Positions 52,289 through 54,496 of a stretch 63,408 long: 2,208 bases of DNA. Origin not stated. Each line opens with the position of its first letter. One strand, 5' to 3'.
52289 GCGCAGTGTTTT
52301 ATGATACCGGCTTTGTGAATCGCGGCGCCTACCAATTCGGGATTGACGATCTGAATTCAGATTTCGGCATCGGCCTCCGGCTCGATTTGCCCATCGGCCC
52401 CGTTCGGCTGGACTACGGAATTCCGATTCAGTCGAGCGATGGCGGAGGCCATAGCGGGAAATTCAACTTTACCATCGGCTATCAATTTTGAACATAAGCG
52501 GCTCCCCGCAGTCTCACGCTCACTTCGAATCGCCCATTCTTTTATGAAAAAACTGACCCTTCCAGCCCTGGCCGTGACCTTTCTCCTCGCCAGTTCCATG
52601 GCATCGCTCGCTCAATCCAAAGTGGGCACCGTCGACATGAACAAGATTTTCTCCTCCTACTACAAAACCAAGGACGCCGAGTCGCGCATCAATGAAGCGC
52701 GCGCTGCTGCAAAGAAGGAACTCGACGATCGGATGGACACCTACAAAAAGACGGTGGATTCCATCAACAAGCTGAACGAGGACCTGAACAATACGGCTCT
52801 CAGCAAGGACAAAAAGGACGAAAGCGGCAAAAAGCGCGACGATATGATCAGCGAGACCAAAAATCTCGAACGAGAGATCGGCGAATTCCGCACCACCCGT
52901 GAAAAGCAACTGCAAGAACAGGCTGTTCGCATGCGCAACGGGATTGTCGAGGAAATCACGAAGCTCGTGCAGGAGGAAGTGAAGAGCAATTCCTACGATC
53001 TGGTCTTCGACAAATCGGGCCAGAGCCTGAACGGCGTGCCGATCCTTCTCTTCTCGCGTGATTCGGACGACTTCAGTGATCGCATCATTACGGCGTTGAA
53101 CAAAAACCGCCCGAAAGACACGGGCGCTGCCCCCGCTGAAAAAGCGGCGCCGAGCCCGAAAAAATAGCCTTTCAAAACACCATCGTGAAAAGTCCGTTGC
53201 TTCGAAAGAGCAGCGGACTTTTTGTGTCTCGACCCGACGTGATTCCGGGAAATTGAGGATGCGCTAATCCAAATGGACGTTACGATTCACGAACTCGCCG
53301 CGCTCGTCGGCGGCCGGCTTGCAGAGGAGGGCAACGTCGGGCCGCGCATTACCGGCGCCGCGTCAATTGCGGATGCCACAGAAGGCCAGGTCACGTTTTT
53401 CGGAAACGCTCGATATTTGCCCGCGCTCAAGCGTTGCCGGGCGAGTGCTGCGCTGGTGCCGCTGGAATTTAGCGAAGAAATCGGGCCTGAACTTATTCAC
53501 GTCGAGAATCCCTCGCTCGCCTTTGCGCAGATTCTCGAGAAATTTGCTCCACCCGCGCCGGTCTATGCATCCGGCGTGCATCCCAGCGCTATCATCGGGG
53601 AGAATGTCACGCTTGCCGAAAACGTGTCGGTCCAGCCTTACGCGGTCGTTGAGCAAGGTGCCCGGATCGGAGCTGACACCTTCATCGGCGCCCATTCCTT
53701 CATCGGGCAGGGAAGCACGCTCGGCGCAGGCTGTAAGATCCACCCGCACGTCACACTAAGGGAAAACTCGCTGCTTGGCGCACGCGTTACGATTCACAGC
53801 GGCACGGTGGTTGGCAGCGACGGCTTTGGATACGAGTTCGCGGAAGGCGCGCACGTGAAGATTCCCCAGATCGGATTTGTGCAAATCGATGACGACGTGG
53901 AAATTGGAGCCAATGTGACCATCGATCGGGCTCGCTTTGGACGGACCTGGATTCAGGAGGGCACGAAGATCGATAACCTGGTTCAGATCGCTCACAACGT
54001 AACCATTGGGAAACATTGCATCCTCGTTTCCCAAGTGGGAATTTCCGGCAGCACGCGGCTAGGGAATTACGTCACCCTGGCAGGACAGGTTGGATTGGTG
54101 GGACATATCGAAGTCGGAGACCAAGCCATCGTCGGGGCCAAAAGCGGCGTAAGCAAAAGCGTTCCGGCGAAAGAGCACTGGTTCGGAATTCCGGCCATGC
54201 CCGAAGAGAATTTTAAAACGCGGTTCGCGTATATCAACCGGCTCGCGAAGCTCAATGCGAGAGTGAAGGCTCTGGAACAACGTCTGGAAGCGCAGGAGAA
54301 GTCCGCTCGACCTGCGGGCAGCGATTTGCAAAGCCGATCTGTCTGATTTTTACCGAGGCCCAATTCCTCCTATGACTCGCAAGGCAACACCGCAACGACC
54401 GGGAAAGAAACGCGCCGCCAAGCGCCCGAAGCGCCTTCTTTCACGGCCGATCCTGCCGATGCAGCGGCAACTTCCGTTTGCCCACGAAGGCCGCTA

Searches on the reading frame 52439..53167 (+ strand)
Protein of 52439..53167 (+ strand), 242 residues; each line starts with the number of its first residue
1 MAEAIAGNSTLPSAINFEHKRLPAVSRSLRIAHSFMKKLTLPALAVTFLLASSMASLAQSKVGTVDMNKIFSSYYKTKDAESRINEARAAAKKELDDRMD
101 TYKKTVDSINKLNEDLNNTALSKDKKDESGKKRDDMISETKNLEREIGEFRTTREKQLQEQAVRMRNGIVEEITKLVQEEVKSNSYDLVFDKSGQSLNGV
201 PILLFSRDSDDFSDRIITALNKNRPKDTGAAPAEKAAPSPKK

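Call 77: search_protein_families(library=pfam, proteins=[window:52439-53167:+], max_evalue=0.0001)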
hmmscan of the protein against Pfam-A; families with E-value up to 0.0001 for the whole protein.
window:52439-53167:+ (242 aa): 1 family
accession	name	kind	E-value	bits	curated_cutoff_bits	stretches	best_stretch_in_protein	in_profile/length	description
PF03938.19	OmpH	-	3.7e-18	66.5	32.4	1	61-220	1-141/141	Outer membrane protein (OmpH-like)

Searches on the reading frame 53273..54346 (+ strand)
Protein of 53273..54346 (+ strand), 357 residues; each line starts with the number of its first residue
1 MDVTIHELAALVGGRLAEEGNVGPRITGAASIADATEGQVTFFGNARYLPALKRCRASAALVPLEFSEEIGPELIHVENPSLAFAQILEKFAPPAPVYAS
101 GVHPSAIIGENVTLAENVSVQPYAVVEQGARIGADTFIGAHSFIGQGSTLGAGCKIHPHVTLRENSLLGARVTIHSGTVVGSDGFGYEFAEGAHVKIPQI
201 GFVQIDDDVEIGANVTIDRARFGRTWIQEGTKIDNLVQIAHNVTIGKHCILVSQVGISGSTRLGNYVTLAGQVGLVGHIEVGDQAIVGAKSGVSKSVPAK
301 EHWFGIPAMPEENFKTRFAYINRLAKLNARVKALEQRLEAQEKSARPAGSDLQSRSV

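Call 78: search_protein_families(library=pfam, proteins=[window:53273-54346:+], max_evalue=0.0001)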
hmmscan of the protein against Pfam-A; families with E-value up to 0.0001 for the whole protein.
window:53273-54346:+ (357 aa): 5 families
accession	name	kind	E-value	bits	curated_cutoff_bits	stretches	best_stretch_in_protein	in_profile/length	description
PF00132.30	Hexapep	-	4.8e-31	105.6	27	3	225-259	2-36/36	Bacterial transferase hexapeptide (six repeats)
PF04613.19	LpxD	-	3.4e-19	68.9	30.8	1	25-89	3-69/70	UDP-3-O-[3-hydroxymyristoyl] glucosamine N-acyltransferase, LpxD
PF25084.1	LbH_EIF2B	-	2.7e-11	43.8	54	1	111-216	3-104/105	EIF2B subunit epsilon LbH domain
PF14602.12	Hexapep_2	-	5.4e-11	42.5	27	0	130-156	2-26/34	Hexapeptide repeat of succinyl-transferase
PF25087.1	GMPPB_C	-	5.1e-06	26.6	39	0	102-174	7-83/110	GMPPB C-terminal domain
